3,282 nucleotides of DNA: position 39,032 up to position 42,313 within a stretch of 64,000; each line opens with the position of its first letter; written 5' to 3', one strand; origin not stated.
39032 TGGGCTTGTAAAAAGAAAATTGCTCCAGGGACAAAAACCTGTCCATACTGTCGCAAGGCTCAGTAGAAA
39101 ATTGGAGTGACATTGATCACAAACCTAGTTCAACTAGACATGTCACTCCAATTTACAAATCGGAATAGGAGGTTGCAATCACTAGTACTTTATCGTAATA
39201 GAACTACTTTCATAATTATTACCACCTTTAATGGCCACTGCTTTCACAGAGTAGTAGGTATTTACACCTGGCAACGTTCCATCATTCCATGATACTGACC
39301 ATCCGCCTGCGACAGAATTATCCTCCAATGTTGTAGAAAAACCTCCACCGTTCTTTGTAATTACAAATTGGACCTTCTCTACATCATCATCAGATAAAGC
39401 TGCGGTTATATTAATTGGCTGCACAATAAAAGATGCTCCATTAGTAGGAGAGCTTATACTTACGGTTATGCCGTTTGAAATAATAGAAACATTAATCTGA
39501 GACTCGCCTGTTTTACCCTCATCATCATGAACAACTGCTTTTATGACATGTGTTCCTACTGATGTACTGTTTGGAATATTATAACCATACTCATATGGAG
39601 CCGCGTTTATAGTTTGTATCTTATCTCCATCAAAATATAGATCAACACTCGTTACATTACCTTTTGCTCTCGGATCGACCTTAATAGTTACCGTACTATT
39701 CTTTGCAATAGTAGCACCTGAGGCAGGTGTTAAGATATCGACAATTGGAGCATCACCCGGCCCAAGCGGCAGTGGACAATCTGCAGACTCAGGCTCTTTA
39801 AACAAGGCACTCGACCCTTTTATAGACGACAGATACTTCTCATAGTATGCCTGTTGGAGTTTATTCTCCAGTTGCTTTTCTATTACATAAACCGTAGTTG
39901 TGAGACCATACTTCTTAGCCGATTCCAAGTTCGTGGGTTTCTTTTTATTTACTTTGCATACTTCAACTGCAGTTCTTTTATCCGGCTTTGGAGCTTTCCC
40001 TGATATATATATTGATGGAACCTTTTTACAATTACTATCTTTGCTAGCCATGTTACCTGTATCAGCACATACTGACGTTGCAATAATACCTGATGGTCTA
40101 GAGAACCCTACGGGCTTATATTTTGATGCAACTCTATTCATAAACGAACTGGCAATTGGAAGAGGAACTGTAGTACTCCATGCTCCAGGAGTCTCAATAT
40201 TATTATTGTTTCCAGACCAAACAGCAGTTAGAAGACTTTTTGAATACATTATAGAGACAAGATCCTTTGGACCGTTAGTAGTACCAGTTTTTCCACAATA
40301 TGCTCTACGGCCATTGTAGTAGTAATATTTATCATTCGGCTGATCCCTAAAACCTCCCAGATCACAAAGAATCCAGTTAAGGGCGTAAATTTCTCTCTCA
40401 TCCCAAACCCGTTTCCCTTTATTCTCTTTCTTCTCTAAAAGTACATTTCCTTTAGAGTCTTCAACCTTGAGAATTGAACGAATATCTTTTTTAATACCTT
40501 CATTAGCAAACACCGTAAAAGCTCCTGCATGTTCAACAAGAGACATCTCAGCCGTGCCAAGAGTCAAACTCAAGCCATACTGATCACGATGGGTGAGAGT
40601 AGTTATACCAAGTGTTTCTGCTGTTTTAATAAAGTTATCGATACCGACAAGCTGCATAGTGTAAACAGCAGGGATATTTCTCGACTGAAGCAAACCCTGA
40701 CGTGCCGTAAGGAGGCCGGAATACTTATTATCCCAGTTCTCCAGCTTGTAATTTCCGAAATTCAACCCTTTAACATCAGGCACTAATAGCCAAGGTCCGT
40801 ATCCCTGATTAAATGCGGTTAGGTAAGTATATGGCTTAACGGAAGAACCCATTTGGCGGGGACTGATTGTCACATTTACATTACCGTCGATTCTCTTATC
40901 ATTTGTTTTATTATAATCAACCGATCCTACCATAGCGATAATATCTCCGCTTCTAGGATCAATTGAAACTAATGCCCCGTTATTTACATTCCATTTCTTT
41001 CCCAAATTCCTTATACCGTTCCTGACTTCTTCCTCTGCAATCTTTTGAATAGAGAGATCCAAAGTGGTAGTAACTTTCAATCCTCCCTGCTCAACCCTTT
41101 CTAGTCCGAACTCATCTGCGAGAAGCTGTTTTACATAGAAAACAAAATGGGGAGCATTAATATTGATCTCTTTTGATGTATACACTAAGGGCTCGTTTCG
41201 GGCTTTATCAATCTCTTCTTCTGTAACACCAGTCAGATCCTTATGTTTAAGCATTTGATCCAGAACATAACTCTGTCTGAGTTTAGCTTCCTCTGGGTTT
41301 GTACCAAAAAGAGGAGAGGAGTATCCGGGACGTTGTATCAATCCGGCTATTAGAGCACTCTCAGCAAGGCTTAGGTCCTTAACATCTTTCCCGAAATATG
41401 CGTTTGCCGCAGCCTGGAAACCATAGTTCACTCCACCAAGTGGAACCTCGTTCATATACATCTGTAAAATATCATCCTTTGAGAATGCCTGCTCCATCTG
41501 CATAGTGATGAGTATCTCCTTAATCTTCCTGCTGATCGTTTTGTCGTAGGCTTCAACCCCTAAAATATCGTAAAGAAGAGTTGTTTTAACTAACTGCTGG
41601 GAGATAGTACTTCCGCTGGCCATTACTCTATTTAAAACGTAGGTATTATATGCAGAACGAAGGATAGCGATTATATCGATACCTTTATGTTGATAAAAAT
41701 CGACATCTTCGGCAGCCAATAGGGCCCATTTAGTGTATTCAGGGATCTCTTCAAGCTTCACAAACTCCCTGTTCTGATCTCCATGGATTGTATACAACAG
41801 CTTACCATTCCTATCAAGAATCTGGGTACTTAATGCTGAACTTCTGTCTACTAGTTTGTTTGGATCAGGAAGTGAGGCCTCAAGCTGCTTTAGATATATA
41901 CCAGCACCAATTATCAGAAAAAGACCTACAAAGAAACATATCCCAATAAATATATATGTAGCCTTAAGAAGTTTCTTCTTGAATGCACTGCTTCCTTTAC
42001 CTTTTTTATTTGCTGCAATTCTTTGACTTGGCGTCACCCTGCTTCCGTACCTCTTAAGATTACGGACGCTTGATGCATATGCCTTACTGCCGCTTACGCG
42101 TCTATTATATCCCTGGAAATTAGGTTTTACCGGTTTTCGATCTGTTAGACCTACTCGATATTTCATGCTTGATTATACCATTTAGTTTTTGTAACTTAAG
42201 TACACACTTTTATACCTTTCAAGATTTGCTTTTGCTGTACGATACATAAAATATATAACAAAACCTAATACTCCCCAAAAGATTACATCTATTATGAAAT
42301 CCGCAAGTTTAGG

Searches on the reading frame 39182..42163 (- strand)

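Call 65: search_protein_families(library=pfam, proteins=[window:39182-42163:-], max_evalue=0.00001)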
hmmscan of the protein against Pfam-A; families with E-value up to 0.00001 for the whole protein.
window:39182-42163:- (993 aa): 3 families
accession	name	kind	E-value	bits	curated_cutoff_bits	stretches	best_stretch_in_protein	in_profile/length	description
PF00912.28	Transgly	-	4.7e-56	189.5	27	1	120-304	2-177/178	Transglycosylase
PF17957.7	Big_7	-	3.9e-19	69.5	24.1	2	806-876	1-70/70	Bacterial Ig domain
PF00905.27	Transpeptidase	-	4.4e-15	56.1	22.1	1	396-592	1-203/299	Penicillin binding protein transpeptidase domain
